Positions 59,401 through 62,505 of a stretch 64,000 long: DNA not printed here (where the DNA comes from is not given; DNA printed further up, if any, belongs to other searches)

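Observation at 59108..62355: Double-glycine-leader peptide gene immediately upstream of a secreted TPR-CHAT protease, with no C39 transporter nearby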

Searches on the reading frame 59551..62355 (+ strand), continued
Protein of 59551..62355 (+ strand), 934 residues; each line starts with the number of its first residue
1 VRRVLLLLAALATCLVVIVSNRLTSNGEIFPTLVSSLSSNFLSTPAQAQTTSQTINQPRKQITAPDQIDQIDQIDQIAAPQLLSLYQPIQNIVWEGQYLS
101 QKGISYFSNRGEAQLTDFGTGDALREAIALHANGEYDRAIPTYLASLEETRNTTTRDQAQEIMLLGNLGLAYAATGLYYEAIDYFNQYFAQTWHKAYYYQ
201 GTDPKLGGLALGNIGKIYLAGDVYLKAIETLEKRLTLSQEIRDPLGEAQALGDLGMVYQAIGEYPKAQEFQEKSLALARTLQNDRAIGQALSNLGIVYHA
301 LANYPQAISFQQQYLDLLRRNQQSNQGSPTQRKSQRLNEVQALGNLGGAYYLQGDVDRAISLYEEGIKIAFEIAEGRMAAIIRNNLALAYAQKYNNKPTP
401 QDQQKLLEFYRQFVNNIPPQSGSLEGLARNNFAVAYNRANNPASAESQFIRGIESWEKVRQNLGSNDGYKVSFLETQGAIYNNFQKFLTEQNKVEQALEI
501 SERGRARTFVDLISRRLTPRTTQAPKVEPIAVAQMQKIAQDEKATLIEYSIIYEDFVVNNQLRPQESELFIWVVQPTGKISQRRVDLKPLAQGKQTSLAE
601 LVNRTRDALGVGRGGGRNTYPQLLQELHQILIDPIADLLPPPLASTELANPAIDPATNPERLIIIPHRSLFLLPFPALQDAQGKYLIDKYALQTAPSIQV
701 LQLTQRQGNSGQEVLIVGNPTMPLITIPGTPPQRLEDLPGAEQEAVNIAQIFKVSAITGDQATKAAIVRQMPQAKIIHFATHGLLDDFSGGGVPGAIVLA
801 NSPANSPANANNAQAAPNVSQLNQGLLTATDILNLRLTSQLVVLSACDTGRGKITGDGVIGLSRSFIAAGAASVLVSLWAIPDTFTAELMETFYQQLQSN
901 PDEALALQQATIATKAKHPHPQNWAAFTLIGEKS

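Call 35: find_encoding_contigs(protein=P0011, flank=10000, max_places=2)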
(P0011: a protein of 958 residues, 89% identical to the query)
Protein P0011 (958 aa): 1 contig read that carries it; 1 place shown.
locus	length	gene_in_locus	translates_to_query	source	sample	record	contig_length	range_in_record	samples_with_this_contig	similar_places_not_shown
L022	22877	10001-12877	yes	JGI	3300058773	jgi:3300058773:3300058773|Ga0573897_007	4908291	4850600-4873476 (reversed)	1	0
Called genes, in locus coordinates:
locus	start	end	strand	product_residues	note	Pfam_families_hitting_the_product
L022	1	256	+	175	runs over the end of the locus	PF01066:CDP-OH_P_transf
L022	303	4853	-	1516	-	-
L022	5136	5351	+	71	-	PF10047:DUF2281 (weak)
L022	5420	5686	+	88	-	PF02452:PemK_toxin (weak)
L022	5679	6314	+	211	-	PF02660:G3P_acyltransf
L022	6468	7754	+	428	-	PF00438:S-AdoMet_synt_N, PF02772:S-AdoMet_synt_M, PF02773:S-AdoMet_synt_C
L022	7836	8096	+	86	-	-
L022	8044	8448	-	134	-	-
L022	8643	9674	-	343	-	PF00586:AIRS, PF02769:AIRS_C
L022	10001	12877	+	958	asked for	PF00515:TPR_1 (faint), PF07719:TPR_2 (faint), PF13176:TPR_7 (faint), PF13181:TPR_8 (faint), PF13374:TPR_10 (faint), PF13424:TPR_12 (weak), PF13424:TPR_12, PF12770:CHAT, +1 more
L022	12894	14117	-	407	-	PF02684:LpxB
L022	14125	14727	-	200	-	PF00574:CLP_protease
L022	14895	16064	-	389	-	PF11294:DUF3095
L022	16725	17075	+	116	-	PF03692:CxxCxxCC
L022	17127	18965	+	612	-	PF00270:DEAD, PF00271:Helicase_C, PF16124:RecQ_Zn_bind, PF09382:RQC, PF00570:HRDC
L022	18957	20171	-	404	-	PF05626:DUF790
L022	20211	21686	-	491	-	PF00672:HAMP (weak), PF00990:GGDEF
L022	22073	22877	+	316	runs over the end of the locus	-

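Call 36: find_encoding_contigs(protein=P0013, flank=10000, max_places=2)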
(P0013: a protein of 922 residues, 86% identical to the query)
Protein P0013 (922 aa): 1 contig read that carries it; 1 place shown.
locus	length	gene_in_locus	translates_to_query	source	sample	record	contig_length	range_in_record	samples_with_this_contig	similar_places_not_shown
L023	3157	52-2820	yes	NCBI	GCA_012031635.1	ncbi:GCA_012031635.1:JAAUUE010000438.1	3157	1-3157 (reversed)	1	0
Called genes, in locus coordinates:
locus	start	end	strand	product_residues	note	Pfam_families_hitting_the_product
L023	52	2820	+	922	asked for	PF00515:TPR_1 (faint), PF07719:TPR_2 (faint), PF13176:TPR_7 (faint), PF13181:TPR_8 (faint), PF13374:TPR_10 (faint), PF13424:TPR_12, PF12770:CHAT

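Call 37: find_encoding_contigs(protein=P0019, flank=10000, max_places=2)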
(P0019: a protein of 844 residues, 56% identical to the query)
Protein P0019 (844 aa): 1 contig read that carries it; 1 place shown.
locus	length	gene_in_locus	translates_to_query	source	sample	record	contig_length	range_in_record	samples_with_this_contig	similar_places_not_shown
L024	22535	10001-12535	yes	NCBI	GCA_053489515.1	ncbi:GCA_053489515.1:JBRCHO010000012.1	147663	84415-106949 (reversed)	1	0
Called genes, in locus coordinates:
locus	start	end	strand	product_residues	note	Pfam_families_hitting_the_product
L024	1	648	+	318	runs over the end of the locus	PF00174:Oxidored_molyb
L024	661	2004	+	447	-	PF13187:Fer4_9 (faint), PF00037:Fer4 (faint), PF12838:Fer4_7, PF13183:Fer4_8, PF13237:Fer4_10 (weak), PF13484:Fer4_16 (weak), PF13534:Fer4_17, PF02754:CCG, +3 more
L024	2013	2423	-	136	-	PF00355:Rieske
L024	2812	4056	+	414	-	-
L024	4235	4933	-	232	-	PF06028:DUF915 (faint)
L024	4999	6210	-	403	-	PF12565:DUF3747, PF00395:SLH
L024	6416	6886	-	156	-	-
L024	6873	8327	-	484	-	PF00749:tRNA-synt_1c, PF19269:Anticodon_2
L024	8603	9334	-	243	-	PF02616:SMC_ScpA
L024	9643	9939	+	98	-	PF24869:DUF7734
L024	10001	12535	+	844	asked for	PF07719:TPR_2 (faint), PF13176:TPR_7 (faint), PF13181:TPR_8 (faint), PF13424:TPR_12, PF17874:TPR_MalT, PF13424:TPR_12, PF00515:TPR_1 (weak), PF12770:CHAT, +1 more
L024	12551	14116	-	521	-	PF12770:CHAT, PF00498:FHA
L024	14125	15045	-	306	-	PF00126:HTH_1, PF03466:LysR_substrate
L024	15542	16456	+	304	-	PF01063:Aminotran_4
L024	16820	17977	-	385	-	PF00899:ThiF, PF00581:Rhodanese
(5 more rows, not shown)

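Call 38: find_encoding_contigs(protein=P0016, flank=10000, max_places=2)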
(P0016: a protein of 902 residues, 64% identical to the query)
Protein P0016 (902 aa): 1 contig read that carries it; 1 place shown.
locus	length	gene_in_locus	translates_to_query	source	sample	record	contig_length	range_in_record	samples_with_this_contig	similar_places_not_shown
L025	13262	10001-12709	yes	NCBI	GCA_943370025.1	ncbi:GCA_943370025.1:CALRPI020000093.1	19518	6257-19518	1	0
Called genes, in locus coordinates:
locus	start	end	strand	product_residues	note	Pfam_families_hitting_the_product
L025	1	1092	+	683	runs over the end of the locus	PF00122:E1-E2_ATPase, PF00702:Hydrolase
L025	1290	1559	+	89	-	PF09604:Potass_KdpF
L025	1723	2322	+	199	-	PF02669:KdpC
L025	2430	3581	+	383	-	PF02702:KdpD, PF00582:Usp (faint)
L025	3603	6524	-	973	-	PF02739:5_3_exonuc_N, PF01367:5_3_exonuc, PF01612:DNA_pol_A_exo1, PF22619:DNA_polI_exo1, PF00476:DNA_pol_A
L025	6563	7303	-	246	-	PF02570:CbiC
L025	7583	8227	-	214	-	PF00578:AhpC-TSA, PF08534:Redoxin, PF10417:1-cysPrx_C (weak)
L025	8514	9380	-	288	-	PF00781:DAGK_cat, PF19279:YegS_C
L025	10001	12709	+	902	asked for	PF00515:TPR_1 (faint), PF07719:TPR_2 (faint), PF13176:TPR_7 (faint), PF13181:TPR_8 (faint), PF13424:TPR_12, PF17874:TPR_MalT (weak), PF13424:TPR_12, PF12770:CHAT, +1 more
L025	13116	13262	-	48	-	?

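Call 42: find_encoding_contigs(protein=P0012, flank=10000, max_places=3)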
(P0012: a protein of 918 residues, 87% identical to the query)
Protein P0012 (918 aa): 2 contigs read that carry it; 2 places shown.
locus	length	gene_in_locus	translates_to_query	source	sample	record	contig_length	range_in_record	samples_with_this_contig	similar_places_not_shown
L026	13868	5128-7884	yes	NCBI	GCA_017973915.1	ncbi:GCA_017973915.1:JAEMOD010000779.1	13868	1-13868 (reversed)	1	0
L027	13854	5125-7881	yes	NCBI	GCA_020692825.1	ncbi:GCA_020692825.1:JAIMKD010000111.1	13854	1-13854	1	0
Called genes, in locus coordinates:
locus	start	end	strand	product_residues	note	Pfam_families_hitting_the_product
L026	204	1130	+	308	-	PF02091:tRNA-synt_2e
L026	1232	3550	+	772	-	PF13567:DUF4131, PF03772:Competence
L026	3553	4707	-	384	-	PF00465:Fe-ADH, PF13685:Fe-ADH_2 (weak), PF25137:ADH_Fe_C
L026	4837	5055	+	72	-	PF02518:HATPase_c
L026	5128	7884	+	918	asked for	PF13424:TPR_12 (weak), PF00515:TPR_1 (faint), PF07719:TPR_2 (faint), PF07721:TPR_4 (faint), PF13176:TPR_7 (faint), PF13181:TPR_8 (faint), PF13424:TPR_12, PF12770:CHAT, +2 more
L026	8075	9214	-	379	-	PF00762:Ferrochelatase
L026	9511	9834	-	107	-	PF01909:NTP_transf_2, PF18765:Polbeta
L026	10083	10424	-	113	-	-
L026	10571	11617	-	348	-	PF04230:PS_pyruv_trans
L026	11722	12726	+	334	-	PF00579:tRNA-synt_1b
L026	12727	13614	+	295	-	PF02219:MTHFR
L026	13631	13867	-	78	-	?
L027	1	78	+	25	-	?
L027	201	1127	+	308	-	PF02091:tRNA-synt_2e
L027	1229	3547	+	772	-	PF13567:DUF4131, PF03772:Competence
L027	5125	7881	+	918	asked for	PF13424:TPR_12 (weak), PF00515:TPR_1 (faint), PF07719:TPR_2 (faint), PF07721:TPR_4 (faint), PF13176:TPR_7 (faint), PF13181:TPR_8 (faint), PF13424:TPR_12, PF12770:CHAT, +2 more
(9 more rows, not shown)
